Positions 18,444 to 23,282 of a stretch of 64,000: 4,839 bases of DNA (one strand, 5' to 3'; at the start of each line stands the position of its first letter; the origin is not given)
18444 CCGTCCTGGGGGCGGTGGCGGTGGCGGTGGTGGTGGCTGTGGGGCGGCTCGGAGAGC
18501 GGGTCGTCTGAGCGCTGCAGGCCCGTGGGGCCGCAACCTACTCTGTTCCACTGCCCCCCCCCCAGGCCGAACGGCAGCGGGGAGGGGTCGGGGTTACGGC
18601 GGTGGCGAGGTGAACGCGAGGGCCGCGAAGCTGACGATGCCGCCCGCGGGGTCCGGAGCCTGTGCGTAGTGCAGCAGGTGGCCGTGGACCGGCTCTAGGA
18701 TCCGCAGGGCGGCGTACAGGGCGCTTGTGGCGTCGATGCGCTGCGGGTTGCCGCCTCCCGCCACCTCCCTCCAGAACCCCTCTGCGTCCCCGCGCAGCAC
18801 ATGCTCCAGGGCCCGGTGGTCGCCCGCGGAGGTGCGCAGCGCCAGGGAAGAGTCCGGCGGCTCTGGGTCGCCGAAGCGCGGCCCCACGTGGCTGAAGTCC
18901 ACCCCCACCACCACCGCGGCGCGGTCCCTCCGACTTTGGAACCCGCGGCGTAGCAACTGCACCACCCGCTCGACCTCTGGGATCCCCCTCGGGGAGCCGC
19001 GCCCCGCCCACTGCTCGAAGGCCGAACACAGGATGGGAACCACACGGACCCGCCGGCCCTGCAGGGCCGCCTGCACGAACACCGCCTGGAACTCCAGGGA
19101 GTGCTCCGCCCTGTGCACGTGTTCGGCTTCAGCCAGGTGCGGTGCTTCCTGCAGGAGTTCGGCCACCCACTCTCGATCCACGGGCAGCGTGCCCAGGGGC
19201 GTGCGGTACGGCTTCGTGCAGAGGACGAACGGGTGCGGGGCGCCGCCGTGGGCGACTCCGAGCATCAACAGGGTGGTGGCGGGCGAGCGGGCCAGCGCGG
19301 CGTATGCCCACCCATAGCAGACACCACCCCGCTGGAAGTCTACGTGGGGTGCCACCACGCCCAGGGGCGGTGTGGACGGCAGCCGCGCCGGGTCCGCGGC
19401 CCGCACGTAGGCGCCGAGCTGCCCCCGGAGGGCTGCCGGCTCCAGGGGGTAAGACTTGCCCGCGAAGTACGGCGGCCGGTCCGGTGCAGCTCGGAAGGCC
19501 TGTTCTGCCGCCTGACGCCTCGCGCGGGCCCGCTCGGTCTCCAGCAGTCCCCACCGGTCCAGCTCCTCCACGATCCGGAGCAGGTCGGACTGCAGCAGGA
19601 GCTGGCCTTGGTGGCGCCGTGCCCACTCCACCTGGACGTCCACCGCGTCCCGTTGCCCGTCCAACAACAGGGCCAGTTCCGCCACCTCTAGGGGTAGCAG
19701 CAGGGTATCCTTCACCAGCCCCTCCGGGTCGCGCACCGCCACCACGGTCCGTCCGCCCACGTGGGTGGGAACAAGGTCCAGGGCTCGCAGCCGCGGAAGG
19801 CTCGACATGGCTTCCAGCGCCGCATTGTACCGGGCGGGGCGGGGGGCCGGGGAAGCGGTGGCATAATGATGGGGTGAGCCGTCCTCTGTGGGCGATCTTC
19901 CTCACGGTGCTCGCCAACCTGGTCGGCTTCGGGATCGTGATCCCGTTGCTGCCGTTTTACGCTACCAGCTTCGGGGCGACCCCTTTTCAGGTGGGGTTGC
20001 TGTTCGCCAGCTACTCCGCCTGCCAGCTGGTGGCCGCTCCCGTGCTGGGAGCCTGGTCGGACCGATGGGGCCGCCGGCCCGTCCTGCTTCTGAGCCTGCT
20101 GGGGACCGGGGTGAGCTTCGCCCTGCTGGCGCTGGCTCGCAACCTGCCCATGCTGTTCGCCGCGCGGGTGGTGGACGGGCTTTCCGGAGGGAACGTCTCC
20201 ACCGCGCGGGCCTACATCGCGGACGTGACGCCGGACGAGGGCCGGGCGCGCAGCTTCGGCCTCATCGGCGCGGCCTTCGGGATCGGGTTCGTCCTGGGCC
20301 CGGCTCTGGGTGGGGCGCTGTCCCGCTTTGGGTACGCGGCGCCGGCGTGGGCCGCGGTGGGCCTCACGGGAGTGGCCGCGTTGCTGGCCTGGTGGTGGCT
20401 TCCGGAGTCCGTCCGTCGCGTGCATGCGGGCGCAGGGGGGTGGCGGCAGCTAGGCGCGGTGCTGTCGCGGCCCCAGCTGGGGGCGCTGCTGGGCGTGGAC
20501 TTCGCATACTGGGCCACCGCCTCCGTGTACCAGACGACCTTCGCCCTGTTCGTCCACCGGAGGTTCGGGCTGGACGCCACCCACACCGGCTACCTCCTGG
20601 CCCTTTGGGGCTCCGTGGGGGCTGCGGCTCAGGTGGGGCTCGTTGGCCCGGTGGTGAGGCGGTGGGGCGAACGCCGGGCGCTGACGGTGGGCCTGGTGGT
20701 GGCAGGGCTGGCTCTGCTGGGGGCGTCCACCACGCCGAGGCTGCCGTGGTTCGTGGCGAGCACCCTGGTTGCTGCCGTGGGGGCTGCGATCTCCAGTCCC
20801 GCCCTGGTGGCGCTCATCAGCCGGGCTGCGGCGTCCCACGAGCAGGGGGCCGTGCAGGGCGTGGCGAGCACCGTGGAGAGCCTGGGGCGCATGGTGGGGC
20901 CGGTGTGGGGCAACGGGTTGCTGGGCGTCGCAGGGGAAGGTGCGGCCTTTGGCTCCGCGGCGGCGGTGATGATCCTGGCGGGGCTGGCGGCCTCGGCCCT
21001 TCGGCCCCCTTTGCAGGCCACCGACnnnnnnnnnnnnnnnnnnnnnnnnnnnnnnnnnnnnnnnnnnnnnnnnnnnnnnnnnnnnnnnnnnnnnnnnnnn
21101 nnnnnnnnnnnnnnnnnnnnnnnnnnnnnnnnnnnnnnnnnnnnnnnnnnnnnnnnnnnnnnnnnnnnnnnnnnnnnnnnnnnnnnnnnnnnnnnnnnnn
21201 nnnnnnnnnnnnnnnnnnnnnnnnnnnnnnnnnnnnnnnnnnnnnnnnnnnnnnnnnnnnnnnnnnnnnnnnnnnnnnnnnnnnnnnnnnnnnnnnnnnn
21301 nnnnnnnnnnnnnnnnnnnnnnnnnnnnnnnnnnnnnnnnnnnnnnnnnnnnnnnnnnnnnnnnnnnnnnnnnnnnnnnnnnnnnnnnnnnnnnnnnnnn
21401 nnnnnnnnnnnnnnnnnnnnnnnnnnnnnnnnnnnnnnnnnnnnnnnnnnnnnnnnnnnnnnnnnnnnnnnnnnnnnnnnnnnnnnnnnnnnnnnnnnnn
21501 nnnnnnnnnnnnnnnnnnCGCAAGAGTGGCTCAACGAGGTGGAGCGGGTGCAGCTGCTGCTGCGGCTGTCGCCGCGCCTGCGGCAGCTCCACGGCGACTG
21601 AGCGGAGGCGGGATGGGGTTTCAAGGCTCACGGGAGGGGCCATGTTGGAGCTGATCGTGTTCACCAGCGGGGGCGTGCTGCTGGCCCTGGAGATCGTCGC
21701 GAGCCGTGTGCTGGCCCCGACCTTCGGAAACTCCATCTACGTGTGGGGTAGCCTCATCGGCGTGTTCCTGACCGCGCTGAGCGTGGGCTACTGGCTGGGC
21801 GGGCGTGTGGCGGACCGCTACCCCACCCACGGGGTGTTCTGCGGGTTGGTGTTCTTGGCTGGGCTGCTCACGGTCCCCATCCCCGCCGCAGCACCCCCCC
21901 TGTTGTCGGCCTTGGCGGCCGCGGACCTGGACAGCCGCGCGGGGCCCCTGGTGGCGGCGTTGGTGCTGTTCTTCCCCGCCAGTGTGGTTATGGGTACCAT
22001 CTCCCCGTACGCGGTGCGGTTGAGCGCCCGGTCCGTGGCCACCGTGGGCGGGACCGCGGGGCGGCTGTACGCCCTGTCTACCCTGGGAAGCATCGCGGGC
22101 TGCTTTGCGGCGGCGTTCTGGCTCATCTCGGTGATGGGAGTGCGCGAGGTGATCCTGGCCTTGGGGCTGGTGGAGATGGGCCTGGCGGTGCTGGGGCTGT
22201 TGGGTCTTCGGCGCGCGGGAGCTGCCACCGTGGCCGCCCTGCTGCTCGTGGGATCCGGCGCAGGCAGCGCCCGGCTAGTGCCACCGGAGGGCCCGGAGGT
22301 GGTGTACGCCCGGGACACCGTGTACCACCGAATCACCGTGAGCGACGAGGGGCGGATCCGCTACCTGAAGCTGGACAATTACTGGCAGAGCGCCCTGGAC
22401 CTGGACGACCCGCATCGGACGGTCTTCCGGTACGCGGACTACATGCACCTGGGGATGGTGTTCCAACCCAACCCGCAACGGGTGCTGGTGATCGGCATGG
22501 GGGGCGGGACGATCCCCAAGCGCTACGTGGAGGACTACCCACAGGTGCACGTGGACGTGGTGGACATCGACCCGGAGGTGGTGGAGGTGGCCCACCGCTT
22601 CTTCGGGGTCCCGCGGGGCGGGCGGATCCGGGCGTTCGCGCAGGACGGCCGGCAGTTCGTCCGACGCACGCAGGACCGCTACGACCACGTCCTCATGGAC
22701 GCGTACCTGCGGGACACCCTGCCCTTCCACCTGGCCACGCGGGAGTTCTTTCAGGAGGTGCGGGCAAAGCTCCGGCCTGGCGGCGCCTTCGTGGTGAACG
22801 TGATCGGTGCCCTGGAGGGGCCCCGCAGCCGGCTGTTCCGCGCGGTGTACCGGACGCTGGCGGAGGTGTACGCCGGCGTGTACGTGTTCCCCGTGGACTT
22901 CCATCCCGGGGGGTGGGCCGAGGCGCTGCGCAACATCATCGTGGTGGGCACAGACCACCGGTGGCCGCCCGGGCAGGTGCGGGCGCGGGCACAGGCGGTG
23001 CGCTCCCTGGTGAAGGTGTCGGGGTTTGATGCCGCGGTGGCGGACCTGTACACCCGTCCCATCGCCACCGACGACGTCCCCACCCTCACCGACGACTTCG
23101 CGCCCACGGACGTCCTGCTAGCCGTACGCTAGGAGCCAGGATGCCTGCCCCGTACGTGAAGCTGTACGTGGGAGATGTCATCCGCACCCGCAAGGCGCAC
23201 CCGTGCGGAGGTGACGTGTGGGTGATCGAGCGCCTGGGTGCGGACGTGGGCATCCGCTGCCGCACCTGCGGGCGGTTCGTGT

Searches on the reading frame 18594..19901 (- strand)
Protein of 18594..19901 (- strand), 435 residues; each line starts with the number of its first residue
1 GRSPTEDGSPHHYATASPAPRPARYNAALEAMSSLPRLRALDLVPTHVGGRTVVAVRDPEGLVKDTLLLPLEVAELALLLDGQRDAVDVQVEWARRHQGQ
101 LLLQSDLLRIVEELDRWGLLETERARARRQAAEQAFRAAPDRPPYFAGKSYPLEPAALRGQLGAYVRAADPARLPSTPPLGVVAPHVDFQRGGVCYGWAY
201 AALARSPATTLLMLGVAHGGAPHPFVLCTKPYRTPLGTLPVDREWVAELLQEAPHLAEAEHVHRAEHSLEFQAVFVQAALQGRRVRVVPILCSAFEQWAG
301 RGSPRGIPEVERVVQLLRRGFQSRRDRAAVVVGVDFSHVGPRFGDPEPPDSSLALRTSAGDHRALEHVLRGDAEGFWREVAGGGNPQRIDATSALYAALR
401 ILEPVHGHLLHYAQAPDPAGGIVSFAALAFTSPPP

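Call 16: search_protein_families(library=pfam, proteins=[window:18594-19901:-], max_evalue=0.00001)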
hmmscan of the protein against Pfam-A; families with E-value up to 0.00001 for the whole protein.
window:18594-19901:- (435 aa): 1 family
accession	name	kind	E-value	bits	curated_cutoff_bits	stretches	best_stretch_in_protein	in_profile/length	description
PF01875.22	Memo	-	9.2e-36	123.9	27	1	144-418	2-255/269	Memo-like protein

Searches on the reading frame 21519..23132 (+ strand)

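Call 9: search_protein_families(library=pfam, proteins=[window:21519-23132:+])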
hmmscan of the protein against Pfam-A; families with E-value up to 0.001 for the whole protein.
window:21519-23132:+ (537 aa): 5 families
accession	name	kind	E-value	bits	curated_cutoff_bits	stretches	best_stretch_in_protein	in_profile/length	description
PF01564.23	Spermine_synth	-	2.5e-16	60.2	22.9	1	309-426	9-130/186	Spermine/spermidine synthase domain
PF13649.12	Methyltransf_25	-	6.6e-07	30.4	27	1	322-422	1-97/97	Methyltransferase domain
PF05175.20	MTS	-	7.2e-06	26.2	23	1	319-426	32-138/170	Methyltransferase small domain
PF00891.24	Methyltransf_2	-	3.1e-05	23.9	22.3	1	323-430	67-169/210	O-methyltransferase domain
PF08242.18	Methyltransf_12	-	3.7e-05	24.8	30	1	323-423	1-97/98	Methyltransferase domain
